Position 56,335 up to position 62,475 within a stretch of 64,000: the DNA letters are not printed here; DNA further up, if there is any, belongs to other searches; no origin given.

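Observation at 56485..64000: Two tandem giant paralogous surface proteins with DUF285 (BspA-like) repeats, Ig-like arrays and C-terminal TM/basic-tail anchors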

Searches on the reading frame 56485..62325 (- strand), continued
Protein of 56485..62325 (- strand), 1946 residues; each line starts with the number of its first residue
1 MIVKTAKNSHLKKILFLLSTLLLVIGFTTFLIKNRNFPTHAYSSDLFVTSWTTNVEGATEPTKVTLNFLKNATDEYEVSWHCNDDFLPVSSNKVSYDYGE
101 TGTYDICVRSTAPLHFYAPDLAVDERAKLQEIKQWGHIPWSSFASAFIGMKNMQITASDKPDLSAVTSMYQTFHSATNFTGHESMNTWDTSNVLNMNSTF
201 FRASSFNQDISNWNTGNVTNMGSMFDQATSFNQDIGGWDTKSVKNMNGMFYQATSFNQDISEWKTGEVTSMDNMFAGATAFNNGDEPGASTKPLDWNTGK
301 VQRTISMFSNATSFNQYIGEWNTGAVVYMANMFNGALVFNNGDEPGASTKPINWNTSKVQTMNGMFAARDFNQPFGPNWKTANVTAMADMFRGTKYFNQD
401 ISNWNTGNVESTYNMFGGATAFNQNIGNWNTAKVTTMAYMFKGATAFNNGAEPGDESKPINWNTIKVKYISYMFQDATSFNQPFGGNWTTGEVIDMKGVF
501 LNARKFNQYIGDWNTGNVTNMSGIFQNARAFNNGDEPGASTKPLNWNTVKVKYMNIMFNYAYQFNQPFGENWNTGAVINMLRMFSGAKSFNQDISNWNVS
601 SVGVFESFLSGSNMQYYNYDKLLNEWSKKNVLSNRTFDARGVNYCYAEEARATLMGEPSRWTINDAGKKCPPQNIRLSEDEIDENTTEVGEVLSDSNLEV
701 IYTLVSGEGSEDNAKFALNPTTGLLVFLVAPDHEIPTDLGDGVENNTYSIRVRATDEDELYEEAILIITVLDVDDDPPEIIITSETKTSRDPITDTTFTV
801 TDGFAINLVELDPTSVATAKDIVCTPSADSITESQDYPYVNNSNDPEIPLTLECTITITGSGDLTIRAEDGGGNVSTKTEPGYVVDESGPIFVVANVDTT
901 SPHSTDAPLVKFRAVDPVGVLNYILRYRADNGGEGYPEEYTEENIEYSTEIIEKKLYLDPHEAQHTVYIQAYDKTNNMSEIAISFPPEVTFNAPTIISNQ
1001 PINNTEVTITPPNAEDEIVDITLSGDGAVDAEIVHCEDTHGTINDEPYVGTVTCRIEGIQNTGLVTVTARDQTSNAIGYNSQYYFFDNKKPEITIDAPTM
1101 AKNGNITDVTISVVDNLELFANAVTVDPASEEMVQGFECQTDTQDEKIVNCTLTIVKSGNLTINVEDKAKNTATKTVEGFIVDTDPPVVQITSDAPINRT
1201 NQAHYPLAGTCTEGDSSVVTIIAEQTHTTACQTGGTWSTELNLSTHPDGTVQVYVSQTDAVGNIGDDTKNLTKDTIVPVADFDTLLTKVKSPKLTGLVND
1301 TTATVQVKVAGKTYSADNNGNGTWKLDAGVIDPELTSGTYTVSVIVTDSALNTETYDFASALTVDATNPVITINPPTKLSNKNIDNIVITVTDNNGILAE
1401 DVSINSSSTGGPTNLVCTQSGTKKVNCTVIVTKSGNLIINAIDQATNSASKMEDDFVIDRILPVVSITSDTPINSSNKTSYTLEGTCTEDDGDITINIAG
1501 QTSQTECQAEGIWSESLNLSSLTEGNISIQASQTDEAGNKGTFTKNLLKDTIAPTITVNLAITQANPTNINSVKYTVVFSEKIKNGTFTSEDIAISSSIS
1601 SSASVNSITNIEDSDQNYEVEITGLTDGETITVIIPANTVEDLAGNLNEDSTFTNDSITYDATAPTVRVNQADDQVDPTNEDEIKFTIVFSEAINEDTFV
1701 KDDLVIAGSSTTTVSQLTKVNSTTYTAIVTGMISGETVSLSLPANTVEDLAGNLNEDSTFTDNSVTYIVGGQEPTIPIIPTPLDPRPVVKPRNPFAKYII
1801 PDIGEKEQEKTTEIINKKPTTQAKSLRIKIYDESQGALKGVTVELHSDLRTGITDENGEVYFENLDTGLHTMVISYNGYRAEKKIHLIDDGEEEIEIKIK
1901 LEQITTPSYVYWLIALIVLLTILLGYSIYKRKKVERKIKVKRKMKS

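Call 21: find_encoding_contigs(protein=P0004, flank=10000, max_places=3)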
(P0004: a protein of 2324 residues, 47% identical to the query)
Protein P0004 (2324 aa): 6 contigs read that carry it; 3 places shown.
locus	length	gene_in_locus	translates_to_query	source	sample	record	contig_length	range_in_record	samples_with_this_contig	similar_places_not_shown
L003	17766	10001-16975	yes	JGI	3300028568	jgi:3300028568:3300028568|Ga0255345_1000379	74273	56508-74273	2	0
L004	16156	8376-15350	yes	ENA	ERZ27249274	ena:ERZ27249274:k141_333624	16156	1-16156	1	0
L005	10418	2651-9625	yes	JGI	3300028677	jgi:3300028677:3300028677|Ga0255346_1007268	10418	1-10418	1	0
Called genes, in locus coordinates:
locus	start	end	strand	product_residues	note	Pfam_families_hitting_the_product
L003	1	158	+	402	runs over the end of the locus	PF01637:ATPase_2 (faint), PF13173:AAA_14, PF13635:DUF4143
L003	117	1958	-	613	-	PF01522:Polysacc_deac_1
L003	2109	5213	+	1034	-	PF16403:Bact_surface_Ig-like, PF00028:Cadherin, PF13620:CarboxypepD_reg, PF13715:CarbopepD_reg_2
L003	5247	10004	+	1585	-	PF03382:DUF285, PF13620:CarboxypepD_reg, PF13715:CarbopepD_reg_2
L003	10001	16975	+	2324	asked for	PF03382:DUF285, PF13750:Big_3_3 (faint), PF13205:Big_5 (faint), PF19077:Big_13, PF13620:CarboxypepD_reg, PF13715:CarbopepD_reg_2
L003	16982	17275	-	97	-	PF13560:HTH_31, PF12844:HTH_19 (weak), PF13443:HTH_26 (weak), PF01381:HTH_3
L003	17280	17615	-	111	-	PF05973:Gp49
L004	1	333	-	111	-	?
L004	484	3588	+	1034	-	PF16403:Bact_surface_Ig-like, PF00028:Cadherin, PF13620:CarboxypepD_reg, PF13715:CarbopepD_reg_2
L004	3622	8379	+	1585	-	PF03382:DUF285, PF13620:CarboxypepD_reg, PF13715:CarbopepD_reg_2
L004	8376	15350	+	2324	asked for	PF03382:DUF285, PF13750:Big_3_3 (faint), PF13205:Big_5 (faint), PF19077:Big_13, PF13620:CarboxypepD_reg, PF13715:CarbopepD_reg_2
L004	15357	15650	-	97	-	PF13560:HTH_31, PF12844:HTH_19 (weak), PF13443:HTH_26 (weak), PF01381:HTH_3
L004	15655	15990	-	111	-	PF05973:Gp49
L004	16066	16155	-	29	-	?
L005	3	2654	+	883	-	?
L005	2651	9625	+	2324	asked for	PF03382:DUF285, PF13750:Big_3_3 (faint), PF13205:Big_5 (faint), PF19077:Big_13, PF13620:CarboxypepD_reg, PF13715:CarbopepD_reg_2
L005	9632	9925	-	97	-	PF13560:HTH_31, PF12844:HTH_19 (weak), PF13443:HTH_26 (weak), PF01381:HTH_3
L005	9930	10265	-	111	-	PF05973:Gp49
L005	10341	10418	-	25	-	?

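Call 22: find_related_loci(query=P0007, collection=genome_contigs, flank=10000)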
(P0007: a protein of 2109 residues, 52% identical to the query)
Query P0007 (2109 aa) in genome_contigs; peptide patterns used: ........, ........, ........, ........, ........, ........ (x = any residue, [..] = any of these).
46 stretches matched a pattern; 11 encode a relative of the query (tblastn E <= 1e-3); 10 distinct loci.
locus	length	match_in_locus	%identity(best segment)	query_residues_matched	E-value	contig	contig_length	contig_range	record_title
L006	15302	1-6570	60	1-2104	0e+0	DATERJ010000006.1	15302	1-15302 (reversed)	MAG TPA_asm: Candidatus Dojkabacteria bacterium isolate SMAG_U9070 k141_202531, whole genome shotgun sequence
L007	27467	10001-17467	61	1-2104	0e+0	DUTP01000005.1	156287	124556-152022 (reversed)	MAG TPA_asm: Candidatus Dojkabacteria bacterium isolate AS05jafATM_89 62615_AS05, whole genome shotgun sequence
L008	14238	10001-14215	55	4-1424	0e+0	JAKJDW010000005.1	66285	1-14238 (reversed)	MAG: Patescibacteria group bacterium isolate UR.bin133 NODE_5_length_66285_cov_9.250166, whole genome shotgun sequence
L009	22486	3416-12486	81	1-2080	0e+0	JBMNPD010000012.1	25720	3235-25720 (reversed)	MAG: Candidatus Dojkabacteria bacterium isolate SBF912SR1HQ0033 scaffold_5737_c1, whole genome shotgun sequence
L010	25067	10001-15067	46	14-2104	0e+0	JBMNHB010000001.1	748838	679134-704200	MAG: Candidatus Dojkabacteria bacterium isolate SBF912LR0HQ0189 contig_24471, whole genome shotgun sequence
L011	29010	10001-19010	40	38-770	4e-102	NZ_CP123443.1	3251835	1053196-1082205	Candidatus Haliotispira prima strain SP-2023 chromosome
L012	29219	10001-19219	37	120-740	5e-102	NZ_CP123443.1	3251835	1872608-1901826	Candidatus Haliotispira prima strain SP-2023 chromosome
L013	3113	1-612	67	1890-2104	2e-74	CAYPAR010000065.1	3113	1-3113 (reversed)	MAG TPA_asm: uncultured Candidatus Saccharibacteria bacterium isolate binchicken_co246_362 genome assembly, contig: NODE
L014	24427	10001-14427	28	111-785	8e-16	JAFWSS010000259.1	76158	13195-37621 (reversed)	MAG: Prevotella sp. isolate RGIG6036 Sheep_Omasum-4__c1026095, whole genome shotgun sequence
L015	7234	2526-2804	34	784-888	1e-7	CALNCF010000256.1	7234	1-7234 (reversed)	MAG TPA_asm: uncultured Sphingobacteriaceae bacterium isolate SRR1561996_bin.183_CONCOCT_v1.1_MAG genome assembly, conti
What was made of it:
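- Tried and rejected: The 5' part of gene B and its promoter therefore remain unseen as DNA (call 22).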

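Call 27: search_solved_structures(query=window:56488-62325:-, max_evalue=0.01)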
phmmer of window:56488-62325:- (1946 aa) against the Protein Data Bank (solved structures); distinct sequences matched with E-value up to 0.01: 2.
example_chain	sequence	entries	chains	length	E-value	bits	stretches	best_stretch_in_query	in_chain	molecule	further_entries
5v5x_A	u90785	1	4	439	0.0044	17.3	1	699-794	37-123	MCG133388, isoform CRA_y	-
5szo_A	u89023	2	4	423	0.0048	17.2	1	699-793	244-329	Protocadherin Gamma B7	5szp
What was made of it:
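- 60007..60315 (-): aa 671-773: cadherin-like domain ending in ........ (weak assignment). Protocadherin chains E 0.004 (call 27).
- Tried and rejected: The PDB sequence search gave only weak protocadherin hits (call 27).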
